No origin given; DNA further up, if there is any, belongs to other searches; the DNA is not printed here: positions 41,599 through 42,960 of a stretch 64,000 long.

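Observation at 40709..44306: Lineage-specific cluster: three tiny unusual proteins, then rmuC, then three tandem PilZ-domain paralogs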

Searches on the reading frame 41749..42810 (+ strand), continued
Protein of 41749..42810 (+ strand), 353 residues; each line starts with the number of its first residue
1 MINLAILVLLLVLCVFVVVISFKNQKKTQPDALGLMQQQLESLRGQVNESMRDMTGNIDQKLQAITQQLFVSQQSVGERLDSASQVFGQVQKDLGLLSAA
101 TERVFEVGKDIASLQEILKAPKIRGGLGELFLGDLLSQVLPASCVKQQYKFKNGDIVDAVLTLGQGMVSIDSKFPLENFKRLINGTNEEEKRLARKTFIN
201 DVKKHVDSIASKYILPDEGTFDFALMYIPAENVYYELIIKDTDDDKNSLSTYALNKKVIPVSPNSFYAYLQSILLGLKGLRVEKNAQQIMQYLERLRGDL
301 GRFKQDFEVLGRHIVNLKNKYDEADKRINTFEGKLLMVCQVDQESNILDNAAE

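Call 18: find_encoding_contigs(protein=P0027, flank=6000, max_places=1)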
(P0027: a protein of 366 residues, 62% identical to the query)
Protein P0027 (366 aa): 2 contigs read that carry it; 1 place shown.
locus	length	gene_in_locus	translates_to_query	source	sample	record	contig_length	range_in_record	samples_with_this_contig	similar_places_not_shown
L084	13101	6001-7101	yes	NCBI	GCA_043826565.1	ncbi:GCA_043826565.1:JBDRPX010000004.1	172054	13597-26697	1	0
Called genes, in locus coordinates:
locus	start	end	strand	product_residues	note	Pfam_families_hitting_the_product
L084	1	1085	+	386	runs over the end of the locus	PF00155:Aminotran_1_2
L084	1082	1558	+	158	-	PF01288:HPPK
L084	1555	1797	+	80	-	PF04024:PspC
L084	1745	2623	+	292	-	PF02569:Pantoate_ligase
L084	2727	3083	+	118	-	PF02261:Asp_decarbox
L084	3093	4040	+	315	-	PF02445:NadA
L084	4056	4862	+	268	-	PF01408:GFO_IDH_MocA (faint), PF03447:NAD_binding_3, PF01958:Asp_DH_C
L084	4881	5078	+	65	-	PF20095:DUF6485 (weak)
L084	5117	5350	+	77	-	-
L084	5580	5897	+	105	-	-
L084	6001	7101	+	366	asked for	PF06103:DUF948 (faint), PF02646:RmuC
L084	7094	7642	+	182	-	PF07238:PilZ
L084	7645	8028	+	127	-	PF07238:PilZ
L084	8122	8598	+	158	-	PF12641:Flavodoxin_3 (weak), PF12724:Flavodoxin_5, PF00258:Flavodoxin_1, PF03358:FMN_red (weak)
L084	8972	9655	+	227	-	-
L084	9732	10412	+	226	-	-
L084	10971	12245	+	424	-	PF05697:Trigger_N, PF05698:Trigger_C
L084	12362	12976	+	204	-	PF00574:CLP_protease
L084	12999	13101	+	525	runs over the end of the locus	PF00389:2-Hacid_dh, PF02826:2-Hacid_dh_C, PF19304:PGDH_inter, PF01842:ACT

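Call 19: find_encoding_contigs(protein=P0021, flank=6000, max_places=1)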
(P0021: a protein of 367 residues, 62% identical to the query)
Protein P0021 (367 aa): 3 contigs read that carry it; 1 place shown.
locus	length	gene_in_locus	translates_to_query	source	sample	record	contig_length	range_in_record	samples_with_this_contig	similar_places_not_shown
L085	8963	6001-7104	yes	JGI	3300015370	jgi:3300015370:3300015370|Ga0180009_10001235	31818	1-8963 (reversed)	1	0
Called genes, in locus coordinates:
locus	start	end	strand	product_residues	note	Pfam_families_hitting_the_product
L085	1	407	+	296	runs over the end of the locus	PF00701:DHDPS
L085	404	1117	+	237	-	PF01113:DapB_N, PF05173:DapB_C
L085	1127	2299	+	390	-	PF00155:Aminotran_1_2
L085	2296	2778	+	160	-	PF01288:HPPK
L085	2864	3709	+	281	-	PF02569:Pantoate_ligase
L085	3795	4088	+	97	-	PF02261:Asp_decarbox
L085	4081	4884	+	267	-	PF01408:GFO_IDH_MocA (weak), PF03435:Sacchrp_dh_NADP (weak), PF03447:NAD_binding_3, PF01958:Asp_DH_C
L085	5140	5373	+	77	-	-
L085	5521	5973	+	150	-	-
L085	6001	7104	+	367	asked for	PF02646:RmuC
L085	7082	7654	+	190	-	PF07238:PilZ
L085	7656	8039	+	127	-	PF07238:PilZ (weak)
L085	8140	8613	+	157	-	PF00258:Flavodoxin_1 (weak), PF03358:FMN_red (weak), PF12641:Flavodoxin_3 (weak), PF12724:Flavodoxin_5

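Call 20: find_encoding_contigs(protein=P0042, flank=6000, max_places=1)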
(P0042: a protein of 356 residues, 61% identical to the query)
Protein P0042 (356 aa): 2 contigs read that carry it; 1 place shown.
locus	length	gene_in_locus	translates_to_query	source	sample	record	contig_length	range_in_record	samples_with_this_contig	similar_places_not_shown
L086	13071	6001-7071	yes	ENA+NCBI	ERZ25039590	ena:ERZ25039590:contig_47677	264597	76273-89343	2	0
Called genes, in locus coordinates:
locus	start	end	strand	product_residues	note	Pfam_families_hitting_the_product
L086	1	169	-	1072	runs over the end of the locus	PF02384:N6_Mtase, PF07669:Eco57I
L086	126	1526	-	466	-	PF00579:tRNA-synt_1b, PF22421:SYY_C-terminal, PF01479:S4 (weak)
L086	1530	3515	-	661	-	PF00672:HAMP, PF00015:MCPsignal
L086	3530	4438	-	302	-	PF13458:Peripla_BP_6 (faint), PF04392:ABC_sub_bind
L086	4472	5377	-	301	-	PF04392:ABC_sub_bind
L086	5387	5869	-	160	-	PF01584:CheW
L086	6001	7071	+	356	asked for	PF02646:RmuC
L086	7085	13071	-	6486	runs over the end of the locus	PF01636:APH (weak), PF00149:Metallophos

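Call 31: search_protein_families(library=pfam, alignment_id=A2, max_evalue=0.001)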
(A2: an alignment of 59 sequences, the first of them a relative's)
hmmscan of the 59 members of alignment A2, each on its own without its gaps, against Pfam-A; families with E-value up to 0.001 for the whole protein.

A. member 1, L006:11354-11554:+ (67 aa): 0 families

B. families by the number of members that match (of 59 scanned): 44 families (the first 25 are shown)
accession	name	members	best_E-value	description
PF00512.31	HisKA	6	1.7e-21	His Kinase A (phospho-acceptor) domain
PF00672.30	HAMP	6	2.2e-16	HAMP domain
PF02518.31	HATPase_c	5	2.6e-30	Histidine kinase-, DNA gyrase B-, and HSP90-like ATPase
PF01300.24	Sua5_yciO_yrdC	4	4.3e-54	Telomere recombination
PF02774.23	Semialdhyde_dhC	2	1.1e-60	Semialdehyde dehydrogenase, dimerisation domain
PF01118.30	Semialdhyde_dh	2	4.6e-35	Semialdehyde dehydrogenase, NAD binding domain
PF13205.12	Big_5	2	3e-10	Bacterial Ig-like domain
PF01731.26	Arylesterase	2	5.2e-06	Arylesterase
PF02800.25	Gp_dh_C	2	9.7e-06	Glyceraldehyde 3-phosphate dehydrogenase, C-terminal domain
PF13581.12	HATPase_c_2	2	0.00016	Histidine kinase-like ATPase domain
PF03618.20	Kinase-PPPase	1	6.4e-88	Kinase/pyrophosphorylase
PF00215.30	OMPdecase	1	2.2e-52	Orotidine 5'-phosphate decarboxylase / HUMPS family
PF00551.24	Formyl_trans_N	1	3.3e-48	Formyl transferase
PF00009.33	GTP_EFTU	1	1.9e-38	Elongation factor Tu GTP binding domain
PF01758.21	SBF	1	8.5e-38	Sodium Bile acid symporter family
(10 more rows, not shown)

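Call 68: search_protein_families(library=pfam, proteins=[L083:5502-5990:+, L085:5521-5973:+], max_evalue=10)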
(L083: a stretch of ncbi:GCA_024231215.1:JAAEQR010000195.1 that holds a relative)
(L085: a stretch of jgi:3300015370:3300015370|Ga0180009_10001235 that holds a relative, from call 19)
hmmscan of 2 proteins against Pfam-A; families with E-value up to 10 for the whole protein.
L083:5502-5990:+ (162 aa): 1 family
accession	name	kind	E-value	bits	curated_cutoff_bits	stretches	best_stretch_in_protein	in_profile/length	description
PF18716.7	VATC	-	0.00086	19.5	26.6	1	111-147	4-41/43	Vms1-associating treble clef domain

L085:5521-5973:+ (150 aa): 3 families
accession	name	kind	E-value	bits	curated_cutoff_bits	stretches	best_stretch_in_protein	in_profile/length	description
PF24100.1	DUF7381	-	0.027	15.3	27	1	99-133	82-116/121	Domain of unknown function (DUF7381)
PF18716.7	VATC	-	0.03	14.6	26.6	1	99-135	4-41/43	Vms1-associating treble clef domain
PF09889.16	DUF2116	-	8.9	6.8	26.8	0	100-143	5-40/59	Probable treble clef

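Call 80: search_solved_structures(query=A1, max_evalue=0.01)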
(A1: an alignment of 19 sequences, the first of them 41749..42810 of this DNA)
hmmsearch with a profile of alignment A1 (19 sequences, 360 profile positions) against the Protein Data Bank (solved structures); distinct sequences matched with E-value up to 0.01: 1.
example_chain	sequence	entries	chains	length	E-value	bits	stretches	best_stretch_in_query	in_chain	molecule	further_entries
8etq_A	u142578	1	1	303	0.002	20.2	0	26-84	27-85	k-cTRP5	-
